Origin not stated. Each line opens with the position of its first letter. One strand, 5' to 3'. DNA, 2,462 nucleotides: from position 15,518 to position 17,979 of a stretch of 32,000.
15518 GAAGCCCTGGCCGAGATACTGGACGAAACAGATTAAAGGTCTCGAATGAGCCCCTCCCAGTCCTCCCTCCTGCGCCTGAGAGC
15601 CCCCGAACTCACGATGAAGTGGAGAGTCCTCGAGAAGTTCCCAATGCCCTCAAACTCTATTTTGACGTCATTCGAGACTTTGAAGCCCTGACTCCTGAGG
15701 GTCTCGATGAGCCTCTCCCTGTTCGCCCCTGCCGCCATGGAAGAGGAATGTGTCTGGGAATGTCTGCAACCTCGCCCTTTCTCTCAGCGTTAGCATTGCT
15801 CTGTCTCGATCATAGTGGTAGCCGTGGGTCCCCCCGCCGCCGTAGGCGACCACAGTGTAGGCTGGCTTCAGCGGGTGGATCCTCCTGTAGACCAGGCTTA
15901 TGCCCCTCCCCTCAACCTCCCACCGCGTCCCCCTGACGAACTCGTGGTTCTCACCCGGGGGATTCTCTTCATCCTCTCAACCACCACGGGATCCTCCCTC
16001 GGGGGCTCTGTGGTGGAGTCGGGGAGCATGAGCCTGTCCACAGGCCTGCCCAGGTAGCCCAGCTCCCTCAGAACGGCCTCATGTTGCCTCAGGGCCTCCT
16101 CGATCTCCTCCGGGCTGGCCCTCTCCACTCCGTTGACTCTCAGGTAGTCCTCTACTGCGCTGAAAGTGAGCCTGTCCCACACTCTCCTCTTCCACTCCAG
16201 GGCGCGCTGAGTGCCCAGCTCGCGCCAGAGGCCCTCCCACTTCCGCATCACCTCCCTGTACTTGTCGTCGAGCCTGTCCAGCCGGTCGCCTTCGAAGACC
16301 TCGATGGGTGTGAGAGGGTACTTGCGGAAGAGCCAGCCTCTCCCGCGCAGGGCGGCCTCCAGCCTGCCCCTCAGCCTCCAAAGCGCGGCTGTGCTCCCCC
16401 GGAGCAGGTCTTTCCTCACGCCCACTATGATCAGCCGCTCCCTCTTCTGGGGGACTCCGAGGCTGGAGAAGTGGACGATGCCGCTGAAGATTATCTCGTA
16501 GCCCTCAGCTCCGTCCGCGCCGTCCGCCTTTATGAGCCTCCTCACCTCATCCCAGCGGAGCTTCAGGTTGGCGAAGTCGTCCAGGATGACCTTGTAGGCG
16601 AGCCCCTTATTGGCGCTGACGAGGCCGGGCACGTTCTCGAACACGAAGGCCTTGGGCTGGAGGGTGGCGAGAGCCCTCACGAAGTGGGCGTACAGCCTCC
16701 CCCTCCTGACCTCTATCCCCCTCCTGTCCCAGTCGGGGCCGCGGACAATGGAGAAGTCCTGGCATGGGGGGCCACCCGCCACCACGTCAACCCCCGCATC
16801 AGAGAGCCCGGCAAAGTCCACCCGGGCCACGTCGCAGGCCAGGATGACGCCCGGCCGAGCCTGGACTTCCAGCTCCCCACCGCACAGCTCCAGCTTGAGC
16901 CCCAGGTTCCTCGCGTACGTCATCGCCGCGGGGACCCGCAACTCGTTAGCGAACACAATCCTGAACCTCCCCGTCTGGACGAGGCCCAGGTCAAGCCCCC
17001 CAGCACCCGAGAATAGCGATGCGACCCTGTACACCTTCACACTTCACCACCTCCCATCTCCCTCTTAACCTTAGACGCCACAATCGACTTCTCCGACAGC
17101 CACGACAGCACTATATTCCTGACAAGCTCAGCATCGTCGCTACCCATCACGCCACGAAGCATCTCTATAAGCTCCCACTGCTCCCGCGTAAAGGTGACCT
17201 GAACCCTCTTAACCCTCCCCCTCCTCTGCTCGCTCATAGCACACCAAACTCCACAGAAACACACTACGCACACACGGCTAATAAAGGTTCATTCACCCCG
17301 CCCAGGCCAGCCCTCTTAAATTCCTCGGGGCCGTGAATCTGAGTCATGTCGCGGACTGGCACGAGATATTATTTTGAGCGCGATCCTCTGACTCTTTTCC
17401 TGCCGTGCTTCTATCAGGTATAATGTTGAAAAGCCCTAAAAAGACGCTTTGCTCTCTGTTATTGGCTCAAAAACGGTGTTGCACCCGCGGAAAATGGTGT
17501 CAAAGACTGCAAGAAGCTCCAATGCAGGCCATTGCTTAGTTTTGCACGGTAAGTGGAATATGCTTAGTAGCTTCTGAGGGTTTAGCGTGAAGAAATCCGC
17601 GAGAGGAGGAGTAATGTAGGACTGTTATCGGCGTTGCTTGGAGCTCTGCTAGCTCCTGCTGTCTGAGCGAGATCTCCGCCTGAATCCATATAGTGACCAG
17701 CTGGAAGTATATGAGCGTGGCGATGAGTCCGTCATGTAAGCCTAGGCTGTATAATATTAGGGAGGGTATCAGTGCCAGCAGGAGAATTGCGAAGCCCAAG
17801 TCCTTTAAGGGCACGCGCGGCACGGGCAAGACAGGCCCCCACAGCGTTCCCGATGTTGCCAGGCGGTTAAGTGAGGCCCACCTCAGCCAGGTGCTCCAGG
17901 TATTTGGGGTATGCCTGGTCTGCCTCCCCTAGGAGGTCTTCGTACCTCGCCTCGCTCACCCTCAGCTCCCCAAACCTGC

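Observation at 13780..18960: Integrase-bearing island carrying an m5C restriction-modification module with its own deamination-repair glycosylase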

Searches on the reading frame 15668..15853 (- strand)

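Call 4: search_protein_families(library=pfam, proteins=[window:15668-15853:-], max_evalue=0.01)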
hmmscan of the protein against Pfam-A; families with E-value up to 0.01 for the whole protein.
window:15668-15853:- (61 aa): 1 family
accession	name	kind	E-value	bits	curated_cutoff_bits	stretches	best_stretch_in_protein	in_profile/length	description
PF00145.23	DNA_methylase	-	4.2e-05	23.6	22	1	12-43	270-300/324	C-5 cytosine-specific DNA methylase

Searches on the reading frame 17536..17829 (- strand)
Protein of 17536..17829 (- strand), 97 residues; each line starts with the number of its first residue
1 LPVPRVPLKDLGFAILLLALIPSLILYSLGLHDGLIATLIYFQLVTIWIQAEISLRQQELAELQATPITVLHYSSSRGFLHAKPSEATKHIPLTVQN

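Call 4: search_protein_families(library=pfam, proteins=[window:17536-17829:-], max_evalue=0.01)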
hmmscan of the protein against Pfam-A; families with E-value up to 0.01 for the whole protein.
window:17536-17829:- (97 aa): 0 families

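Call 6: search_protein_families(library=ncbifam, proteins=[window:17536-17829:-], max_evalue=0.01)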
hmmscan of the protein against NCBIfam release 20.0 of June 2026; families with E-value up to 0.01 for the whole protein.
window:17536-17829:- (97 aa): 1 family
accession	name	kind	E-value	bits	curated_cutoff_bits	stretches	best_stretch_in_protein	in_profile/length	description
TIGR03416.1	ABC_choXWV_perm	equivalog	0.0095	15.4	363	1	18-44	137-163/267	choline ABC transporter permease subunit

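Call 7: search_protein_families(library=padloc, proteins=[window:17536-17829:-], max_evalue=0.01)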
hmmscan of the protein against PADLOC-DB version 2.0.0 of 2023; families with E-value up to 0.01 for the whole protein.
window:17536-17829:- (97 aa): 0 families

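Call 46: search_protein_families(library=pfam, proteins=[window:17536-17829:-], max_evalue=10)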
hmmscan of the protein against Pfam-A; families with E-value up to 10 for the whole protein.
window:17536-17829:- (97 aa): 1 family
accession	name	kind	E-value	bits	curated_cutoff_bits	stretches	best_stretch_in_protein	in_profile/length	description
PF12913.13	SH3_6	-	0.053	13.5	27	1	65-85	26-46/53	SH3 domain (SH3b1 type)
